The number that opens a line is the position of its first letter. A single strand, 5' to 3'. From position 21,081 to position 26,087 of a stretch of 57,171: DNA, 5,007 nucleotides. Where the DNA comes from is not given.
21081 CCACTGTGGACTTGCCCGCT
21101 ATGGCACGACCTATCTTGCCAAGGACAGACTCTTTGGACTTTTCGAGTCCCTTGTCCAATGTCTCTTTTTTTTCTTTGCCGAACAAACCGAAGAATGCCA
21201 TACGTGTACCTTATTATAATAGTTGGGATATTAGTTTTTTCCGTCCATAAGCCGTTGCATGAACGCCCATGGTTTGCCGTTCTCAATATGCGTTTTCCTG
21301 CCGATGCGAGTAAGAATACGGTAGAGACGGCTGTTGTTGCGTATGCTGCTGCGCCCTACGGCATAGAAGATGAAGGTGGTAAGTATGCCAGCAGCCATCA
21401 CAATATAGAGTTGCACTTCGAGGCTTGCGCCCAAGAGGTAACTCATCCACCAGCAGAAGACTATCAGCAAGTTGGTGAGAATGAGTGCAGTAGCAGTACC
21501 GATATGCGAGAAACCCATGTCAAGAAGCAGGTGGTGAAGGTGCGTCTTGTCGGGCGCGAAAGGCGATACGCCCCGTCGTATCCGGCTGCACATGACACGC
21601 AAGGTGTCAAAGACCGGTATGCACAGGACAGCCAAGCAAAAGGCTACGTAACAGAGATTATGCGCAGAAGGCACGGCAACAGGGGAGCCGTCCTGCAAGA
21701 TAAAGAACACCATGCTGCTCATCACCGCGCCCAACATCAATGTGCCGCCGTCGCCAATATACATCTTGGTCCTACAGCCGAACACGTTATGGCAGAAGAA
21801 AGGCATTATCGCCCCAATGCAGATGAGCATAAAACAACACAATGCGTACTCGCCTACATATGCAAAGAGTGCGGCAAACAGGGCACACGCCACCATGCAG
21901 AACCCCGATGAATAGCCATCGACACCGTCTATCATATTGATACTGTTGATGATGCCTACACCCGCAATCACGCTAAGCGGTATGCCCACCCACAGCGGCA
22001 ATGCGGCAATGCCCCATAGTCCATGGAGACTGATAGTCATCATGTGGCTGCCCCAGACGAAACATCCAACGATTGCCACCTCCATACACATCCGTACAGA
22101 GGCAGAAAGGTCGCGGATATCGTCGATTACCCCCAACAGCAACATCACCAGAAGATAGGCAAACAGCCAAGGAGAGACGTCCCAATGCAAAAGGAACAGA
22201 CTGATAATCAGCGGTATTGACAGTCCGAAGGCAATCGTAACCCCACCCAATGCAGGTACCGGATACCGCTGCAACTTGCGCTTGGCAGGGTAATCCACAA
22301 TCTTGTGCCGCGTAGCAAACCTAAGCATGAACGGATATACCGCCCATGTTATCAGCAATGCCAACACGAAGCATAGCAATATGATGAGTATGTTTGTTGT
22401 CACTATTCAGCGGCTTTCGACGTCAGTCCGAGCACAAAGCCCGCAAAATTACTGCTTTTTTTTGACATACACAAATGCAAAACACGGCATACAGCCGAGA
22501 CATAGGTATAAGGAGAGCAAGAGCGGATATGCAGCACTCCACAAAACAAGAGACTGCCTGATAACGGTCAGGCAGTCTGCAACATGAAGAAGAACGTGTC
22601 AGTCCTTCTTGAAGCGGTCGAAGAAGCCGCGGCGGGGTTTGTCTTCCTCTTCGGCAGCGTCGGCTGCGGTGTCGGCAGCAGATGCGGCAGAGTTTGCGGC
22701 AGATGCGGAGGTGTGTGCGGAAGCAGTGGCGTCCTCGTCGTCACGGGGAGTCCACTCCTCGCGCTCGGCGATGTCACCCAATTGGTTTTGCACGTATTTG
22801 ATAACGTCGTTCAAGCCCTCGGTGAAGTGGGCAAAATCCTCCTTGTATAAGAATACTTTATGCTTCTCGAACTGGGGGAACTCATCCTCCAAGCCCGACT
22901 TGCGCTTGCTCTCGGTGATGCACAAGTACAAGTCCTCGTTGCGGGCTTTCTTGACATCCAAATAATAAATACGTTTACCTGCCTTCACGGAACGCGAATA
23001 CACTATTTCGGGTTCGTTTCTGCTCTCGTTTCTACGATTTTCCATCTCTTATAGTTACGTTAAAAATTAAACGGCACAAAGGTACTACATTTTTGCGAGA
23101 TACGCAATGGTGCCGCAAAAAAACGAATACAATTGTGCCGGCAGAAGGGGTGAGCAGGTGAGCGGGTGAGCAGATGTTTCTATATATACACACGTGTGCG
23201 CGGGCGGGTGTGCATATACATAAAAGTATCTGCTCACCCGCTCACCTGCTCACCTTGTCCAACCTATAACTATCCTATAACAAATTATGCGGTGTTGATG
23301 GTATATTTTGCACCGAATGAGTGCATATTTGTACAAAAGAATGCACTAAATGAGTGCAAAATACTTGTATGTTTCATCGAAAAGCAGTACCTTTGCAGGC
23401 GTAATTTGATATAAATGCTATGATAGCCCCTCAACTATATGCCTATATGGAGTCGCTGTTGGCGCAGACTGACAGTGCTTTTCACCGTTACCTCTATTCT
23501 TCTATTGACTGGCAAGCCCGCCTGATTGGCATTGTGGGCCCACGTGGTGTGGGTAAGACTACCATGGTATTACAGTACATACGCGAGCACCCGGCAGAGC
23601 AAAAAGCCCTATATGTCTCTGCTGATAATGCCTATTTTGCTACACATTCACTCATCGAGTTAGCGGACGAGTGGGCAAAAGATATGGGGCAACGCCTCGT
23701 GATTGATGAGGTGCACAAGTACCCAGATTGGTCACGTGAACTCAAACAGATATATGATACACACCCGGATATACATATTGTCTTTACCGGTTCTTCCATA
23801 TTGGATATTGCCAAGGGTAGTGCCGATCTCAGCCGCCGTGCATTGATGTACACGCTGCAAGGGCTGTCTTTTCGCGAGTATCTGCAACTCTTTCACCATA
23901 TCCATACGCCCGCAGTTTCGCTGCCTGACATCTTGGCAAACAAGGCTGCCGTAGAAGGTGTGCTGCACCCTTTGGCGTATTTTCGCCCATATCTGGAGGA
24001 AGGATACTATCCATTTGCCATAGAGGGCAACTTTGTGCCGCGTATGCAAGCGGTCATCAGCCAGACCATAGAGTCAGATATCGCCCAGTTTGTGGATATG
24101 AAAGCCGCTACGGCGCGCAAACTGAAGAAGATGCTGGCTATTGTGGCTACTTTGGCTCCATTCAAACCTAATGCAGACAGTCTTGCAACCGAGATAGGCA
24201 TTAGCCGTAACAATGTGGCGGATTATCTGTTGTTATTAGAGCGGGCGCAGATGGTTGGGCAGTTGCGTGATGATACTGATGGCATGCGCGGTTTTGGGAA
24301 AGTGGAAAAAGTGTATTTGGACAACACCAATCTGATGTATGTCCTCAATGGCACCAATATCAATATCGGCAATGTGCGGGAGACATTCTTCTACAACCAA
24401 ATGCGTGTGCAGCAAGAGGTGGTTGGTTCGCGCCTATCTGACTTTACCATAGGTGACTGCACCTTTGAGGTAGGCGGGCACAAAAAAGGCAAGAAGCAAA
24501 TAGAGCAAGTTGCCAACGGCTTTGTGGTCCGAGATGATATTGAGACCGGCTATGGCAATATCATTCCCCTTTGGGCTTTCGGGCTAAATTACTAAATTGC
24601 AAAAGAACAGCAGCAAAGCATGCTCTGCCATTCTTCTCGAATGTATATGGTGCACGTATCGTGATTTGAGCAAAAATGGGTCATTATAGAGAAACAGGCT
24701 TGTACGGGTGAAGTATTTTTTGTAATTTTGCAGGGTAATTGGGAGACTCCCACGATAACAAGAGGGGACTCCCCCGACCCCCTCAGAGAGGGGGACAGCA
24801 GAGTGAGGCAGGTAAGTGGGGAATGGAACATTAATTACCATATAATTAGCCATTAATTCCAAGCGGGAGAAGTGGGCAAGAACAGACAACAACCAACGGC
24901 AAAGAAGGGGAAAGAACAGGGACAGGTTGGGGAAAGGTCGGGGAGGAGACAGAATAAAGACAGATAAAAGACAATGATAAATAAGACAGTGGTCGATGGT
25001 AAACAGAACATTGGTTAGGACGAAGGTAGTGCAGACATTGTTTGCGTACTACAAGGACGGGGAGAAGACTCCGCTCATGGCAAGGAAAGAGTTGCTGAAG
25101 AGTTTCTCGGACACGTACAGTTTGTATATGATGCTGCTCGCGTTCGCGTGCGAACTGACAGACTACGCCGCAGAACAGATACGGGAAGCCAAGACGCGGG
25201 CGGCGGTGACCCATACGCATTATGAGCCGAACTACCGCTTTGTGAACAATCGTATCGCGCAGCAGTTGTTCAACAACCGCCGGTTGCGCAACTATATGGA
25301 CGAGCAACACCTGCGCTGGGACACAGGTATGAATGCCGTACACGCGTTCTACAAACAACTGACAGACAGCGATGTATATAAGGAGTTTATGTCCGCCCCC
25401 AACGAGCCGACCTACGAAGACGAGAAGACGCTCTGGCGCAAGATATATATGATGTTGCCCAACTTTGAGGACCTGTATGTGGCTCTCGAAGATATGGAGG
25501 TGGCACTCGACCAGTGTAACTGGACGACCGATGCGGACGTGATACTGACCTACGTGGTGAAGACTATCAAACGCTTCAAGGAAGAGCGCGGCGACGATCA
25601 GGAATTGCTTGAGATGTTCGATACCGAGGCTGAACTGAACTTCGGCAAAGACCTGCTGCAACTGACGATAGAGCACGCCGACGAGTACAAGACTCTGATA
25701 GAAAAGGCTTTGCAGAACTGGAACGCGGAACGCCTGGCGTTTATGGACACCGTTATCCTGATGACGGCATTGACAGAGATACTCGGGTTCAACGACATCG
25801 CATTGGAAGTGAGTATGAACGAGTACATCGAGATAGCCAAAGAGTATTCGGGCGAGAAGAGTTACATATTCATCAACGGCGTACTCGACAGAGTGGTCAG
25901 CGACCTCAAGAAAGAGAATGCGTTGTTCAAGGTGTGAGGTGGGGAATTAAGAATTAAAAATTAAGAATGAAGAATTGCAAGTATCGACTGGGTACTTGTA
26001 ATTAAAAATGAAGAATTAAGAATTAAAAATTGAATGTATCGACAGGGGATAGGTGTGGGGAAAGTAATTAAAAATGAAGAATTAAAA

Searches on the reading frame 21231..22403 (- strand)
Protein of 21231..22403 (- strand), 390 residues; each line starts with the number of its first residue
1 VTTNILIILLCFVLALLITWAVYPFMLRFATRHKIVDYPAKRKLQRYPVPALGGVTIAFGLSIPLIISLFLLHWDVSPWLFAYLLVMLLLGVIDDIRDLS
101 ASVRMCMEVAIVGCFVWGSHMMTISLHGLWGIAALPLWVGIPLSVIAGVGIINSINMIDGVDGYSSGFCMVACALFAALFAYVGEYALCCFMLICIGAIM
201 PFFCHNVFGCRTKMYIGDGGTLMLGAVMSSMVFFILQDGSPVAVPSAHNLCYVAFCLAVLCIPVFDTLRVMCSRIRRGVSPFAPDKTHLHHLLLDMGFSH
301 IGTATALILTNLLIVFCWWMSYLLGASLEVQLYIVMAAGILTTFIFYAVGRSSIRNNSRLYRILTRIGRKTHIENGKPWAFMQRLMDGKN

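Call 41: search_protein_families(library=pfam, proteins=[window:21231-22403:-])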
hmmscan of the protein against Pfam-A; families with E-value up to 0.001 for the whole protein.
window:21231-22403:- (390 aa): 1 family
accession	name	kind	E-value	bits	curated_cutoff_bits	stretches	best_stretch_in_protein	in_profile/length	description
PF00953.26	Glycos_transf_4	-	2.1e-26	93.3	27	1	80-232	4-156/160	Glycosyl transferase family 4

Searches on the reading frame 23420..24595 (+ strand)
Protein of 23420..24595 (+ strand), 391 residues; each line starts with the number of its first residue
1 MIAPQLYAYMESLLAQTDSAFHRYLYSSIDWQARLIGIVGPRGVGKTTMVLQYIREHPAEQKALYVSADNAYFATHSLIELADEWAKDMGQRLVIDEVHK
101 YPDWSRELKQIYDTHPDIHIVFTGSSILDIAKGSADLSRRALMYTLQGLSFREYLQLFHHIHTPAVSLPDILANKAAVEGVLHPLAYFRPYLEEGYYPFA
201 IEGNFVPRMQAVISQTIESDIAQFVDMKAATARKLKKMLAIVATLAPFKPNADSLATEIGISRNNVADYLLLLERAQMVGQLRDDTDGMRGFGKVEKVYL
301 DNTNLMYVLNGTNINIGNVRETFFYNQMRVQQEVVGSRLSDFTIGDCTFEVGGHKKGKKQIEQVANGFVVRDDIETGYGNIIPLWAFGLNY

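Call 41: search_protein_families(library=pfam, proteins=[window:23420-24595:+])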
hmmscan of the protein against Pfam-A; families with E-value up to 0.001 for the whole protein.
window:23420-24595:+ (391 aa): 4 families
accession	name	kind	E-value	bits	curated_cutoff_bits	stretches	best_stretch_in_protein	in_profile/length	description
PF13173.12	AAA_14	-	6.7e-29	100.9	27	1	34-155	3-129/129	AAA domain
PF13635.12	DUF4143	-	4.8e-06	26.8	28.1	1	219-334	2-124/160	Domain of unknown function (DUF4143)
PF13401.12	AAA_22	-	5.3e-06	27.2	27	0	33-70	5-43/130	AAA domain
PF13191.12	AAA_16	-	0.00065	20.7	32.6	0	24-79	15-64/167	AAA ATPase domain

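Call 92: search_protein_families(library=padloc, proteins=[window:23420-24595:+], max_evalue=0.001)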
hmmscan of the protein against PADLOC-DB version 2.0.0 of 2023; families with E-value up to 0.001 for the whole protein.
window:23420-24595:+ (391 aa): 6 families
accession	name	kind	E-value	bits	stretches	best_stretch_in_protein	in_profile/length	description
PDLC04789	PDC-S01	-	3.2e-25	87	1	32-283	16-247/375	-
PDLC04787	PDC-S01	-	6e-23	79.4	1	37-334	31-329/412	-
PDLC04790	PDC-S01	-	7.9e-21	72.3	1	32-336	26-333/422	-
PDLC04791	PDC-S01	-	8.1e-17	59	1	32-158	17-154/395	-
PDLC04788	PDC-S01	-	2.9e-08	31.1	1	38-283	24-280/448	-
PDLC04786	PDC-S01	-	2.4e-07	27.9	1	38-156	25-155/439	-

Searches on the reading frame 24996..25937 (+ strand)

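Call 41: search_protein_families(library=pfam, proteins=[window:24996-25937:+])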
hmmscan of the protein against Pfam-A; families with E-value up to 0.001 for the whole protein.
window:24996-25937:+ (313 aa): 1 family
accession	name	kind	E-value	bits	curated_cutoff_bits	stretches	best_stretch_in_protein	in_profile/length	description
PF01029.23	NusB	-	8.5e-21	75.2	23.1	1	210-301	41-132/133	NusB family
